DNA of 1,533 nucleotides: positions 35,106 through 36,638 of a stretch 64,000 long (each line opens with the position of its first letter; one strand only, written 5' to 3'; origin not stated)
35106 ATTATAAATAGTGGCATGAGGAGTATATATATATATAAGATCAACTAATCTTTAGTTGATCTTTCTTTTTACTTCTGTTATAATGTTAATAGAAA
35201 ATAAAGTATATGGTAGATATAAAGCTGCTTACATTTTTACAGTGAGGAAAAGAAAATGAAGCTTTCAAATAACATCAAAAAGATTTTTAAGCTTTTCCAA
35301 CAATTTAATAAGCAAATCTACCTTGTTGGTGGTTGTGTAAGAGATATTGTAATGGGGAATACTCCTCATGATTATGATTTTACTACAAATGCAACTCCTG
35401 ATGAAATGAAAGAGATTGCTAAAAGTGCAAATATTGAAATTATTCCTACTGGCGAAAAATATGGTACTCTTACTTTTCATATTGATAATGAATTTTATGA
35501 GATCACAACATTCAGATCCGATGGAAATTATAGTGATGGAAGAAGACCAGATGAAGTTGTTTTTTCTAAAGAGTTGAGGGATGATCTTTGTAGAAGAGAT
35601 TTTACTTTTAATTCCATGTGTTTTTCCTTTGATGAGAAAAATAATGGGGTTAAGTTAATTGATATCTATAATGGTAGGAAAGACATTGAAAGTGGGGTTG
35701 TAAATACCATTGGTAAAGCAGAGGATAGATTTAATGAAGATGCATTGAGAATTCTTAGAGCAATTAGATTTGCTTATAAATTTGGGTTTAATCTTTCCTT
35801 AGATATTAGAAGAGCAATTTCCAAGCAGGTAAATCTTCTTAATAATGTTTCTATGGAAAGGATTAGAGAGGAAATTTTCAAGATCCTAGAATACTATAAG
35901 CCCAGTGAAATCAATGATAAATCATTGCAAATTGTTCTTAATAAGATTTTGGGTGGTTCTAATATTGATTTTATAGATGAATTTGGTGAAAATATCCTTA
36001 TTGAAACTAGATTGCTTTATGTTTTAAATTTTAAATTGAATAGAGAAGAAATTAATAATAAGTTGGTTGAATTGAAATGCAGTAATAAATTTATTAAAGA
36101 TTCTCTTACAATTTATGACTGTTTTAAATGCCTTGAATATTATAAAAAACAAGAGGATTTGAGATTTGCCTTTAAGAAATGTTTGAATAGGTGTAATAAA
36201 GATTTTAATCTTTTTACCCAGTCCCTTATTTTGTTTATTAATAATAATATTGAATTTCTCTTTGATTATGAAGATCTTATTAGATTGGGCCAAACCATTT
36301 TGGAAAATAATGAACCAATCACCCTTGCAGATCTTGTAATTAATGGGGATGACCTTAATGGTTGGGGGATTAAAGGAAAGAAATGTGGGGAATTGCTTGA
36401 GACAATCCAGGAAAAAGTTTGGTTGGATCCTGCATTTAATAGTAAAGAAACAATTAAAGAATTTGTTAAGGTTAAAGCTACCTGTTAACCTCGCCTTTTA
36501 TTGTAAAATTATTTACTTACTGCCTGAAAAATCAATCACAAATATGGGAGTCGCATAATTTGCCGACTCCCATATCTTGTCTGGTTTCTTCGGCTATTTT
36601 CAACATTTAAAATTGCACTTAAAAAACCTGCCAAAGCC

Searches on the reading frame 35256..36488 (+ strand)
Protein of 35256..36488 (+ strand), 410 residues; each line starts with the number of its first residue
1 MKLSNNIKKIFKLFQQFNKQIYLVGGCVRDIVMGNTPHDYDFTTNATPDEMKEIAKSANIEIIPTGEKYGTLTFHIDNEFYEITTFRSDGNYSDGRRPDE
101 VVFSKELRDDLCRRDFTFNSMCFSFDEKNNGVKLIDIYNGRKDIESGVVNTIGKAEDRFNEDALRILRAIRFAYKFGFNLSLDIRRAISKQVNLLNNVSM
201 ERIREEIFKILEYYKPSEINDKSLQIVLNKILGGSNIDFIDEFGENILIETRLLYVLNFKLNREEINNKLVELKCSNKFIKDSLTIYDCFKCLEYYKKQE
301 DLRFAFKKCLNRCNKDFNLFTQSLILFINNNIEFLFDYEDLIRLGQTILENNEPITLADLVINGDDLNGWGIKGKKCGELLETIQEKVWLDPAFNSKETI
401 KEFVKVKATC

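Call 14: search_protein_families(library=pfam, proteins=[window:35256-36488:+], max_evalue=0.01)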
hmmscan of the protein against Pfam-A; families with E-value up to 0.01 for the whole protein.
window:35256-36488:+ (410 aa): 3 families
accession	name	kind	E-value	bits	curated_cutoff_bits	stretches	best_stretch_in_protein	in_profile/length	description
PF01743.26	PolyA_pol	-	3e-35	121.8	23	1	21-149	1-125/126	Poly A polymerase head domain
PF12627.12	PolyA_pol_RNAbd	-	1.9e-08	34.4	22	1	177-217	1-41/64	Probable RNA and SrmB- binding site of polymerase A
PF13735.12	tRNA_NucTran2_2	-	9.1e-08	32.6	27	1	256-404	14-149/149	tRNA nucleotidyltransferase domain 2 putative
